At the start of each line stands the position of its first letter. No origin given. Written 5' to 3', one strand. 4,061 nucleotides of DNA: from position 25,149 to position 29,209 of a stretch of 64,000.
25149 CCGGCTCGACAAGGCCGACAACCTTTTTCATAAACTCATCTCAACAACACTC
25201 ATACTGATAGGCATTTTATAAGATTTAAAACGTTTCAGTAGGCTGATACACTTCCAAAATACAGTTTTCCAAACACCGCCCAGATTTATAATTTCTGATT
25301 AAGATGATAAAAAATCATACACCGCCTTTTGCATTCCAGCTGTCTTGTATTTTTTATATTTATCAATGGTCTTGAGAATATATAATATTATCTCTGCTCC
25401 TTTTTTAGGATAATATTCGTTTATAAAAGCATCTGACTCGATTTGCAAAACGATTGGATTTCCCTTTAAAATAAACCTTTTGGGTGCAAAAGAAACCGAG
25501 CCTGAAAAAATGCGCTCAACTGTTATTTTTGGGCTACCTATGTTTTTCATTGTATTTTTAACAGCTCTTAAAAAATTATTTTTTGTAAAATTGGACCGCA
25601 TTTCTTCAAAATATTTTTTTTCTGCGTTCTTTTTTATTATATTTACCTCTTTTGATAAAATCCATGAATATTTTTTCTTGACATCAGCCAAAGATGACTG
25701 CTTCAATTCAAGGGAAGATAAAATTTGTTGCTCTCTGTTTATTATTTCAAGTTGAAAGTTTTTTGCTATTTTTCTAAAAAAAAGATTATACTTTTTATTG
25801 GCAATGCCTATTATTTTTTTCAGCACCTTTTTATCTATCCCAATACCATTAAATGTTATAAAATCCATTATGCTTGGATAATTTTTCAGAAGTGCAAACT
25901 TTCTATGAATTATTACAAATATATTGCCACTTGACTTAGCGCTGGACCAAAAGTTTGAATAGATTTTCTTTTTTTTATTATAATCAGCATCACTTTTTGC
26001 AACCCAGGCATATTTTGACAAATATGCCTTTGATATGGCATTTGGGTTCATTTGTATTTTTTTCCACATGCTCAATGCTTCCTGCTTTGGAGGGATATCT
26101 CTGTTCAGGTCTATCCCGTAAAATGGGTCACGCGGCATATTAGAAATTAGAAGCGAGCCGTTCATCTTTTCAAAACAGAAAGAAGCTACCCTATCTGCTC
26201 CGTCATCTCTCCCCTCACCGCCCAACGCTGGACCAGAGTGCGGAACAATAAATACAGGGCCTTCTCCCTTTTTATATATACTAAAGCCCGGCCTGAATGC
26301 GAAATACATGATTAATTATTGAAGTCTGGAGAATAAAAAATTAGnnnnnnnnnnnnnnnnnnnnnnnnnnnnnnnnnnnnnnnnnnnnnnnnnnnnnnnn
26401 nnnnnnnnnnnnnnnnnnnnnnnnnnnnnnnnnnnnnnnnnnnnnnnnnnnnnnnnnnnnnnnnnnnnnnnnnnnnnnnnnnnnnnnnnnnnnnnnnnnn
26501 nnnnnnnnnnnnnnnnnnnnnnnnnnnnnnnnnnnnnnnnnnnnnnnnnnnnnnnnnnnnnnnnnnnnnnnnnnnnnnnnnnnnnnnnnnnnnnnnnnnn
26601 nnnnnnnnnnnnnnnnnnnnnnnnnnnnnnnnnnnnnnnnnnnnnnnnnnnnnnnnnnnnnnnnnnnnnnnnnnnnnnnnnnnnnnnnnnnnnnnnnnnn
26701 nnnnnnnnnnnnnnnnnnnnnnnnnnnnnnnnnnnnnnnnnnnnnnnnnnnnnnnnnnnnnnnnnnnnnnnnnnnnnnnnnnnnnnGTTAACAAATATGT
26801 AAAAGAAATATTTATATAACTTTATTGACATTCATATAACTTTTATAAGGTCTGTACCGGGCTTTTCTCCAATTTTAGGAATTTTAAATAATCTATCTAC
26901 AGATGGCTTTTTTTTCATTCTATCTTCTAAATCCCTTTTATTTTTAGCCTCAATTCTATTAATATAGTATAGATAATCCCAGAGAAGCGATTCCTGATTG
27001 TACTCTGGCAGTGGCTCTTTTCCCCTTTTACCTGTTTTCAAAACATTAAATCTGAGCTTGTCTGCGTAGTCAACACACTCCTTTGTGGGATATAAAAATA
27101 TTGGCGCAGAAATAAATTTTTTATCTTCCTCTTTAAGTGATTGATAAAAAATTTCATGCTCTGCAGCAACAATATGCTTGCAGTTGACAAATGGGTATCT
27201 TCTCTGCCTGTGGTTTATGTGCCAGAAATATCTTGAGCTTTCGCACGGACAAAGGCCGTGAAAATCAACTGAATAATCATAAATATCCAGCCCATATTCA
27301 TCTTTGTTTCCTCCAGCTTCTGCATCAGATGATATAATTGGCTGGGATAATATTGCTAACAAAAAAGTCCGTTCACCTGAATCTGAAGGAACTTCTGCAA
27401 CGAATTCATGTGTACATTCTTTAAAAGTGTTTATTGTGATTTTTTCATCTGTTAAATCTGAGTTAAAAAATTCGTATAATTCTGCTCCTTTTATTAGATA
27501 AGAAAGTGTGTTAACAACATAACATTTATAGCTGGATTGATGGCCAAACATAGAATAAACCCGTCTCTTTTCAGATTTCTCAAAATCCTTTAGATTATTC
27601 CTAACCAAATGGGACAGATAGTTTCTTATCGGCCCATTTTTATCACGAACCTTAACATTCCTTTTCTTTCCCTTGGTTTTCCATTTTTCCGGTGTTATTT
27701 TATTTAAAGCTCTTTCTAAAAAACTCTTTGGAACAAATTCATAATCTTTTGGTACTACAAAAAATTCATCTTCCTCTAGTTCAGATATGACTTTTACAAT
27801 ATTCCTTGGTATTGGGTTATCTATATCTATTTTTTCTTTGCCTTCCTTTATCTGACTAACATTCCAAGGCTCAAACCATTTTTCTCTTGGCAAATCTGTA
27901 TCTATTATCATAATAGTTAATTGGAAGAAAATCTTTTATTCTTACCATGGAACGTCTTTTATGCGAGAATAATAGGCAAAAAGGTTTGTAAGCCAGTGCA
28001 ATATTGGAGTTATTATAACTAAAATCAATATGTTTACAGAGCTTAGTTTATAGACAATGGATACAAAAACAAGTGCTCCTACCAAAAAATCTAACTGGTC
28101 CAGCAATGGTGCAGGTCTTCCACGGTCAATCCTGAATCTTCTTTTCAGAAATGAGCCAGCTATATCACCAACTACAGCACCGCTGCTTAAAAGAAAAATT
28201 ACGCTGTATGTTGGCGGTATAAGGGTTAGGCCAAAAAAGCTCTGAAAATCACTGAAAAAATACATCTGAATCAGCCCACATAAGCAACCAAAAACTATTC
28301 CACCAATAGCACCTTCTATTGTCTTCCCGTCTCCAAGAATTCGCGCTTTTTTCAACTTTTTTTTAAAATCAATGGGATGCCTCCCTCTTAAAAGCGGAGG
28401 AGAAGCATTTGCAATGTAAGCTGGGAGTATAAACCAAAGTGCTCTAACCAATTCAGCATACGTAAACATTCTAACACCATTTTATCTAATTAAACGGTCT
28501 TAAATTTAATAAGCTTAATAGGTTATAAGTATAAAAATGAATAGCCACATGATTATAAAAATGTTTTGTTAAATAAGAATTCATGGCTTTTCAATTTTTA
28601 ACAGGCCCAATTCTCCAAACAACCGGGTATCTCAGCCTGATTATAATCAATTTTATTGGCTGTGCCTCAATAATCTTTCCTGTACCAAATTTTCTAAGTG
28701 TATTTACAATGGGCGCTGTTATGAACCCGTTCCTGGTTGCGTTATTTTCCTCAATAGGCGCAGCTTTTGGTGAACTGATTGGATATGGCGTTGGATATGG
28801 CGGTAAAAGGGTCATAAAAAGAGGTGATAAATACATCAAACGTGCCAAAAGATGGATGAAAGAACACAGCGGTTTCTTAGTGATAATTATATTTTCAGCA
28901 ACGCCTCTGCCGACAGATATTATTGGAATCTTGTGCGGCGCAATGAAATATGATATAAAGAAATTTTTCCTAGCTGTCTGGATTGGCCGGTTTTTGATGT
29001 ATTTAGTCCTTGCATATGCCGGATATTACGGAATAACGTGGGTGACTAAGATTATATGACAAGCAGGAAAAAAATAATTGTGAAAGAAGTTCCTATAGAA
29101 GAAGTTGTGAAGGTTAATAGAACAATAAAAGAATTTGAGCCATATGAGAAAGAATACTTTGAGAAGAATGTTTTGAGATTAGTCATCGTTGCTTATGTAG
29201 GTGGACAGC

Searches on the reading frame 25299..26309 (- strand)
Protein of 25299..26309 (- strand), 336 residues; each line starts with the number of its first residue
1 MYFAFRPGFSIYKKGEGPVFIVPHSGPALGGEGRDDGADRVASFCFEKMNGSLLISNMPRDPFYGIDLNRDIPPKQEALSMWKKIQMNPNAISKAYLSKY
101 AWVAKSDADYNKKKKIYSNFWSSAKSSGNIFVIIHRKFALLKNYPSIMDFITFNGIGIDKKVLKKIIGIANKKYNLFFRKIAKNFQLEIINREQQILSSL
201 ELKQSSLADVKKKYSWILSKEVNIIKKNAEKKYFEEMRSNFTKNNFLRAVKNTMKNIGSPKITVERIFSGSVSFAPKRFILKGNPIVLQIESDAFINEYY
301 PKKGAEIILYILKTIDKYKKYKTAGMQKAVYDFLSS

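Call 61: search_protein_families(library=pfam, proteins=[window:25299-26309:-], max_evalue=1)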
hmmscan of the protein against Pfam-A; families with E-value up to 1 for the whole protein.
window:25299-26309:- (336 aa): 2 families
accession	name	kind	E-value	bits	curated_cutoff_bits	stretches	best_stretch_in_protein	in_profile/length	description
PF20683.2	DUF6819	-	0.0078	16.3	23.5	1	171-256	75-159/171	Domain of unknown function (DUF6819)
PF06984.18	MRP-L47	-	0.022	15.3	27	1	200-257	26-80/87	Mitochondrial 39-S ribosomal protein L47 (MRP-L47)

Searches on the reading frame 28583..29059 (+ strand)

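Call 61: search_protein_families(library=pfam, proteins=[window:28583-29059:+], max_evalue=1)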
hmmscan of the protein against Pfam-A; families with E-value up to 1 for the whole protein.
window:28583-29059:+ (158 aa): 2 families
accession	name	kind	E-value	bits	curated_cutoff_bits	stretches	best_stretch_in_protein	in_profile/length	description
PF09335.16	VTT_dom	-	3.1e-18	66.9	33.9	1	35-148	2-122/123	VTT domain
PF13536.12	EmrE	-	0.36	10.7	25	1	99-155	4-60/263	Putative multidrug resistance efflux transporter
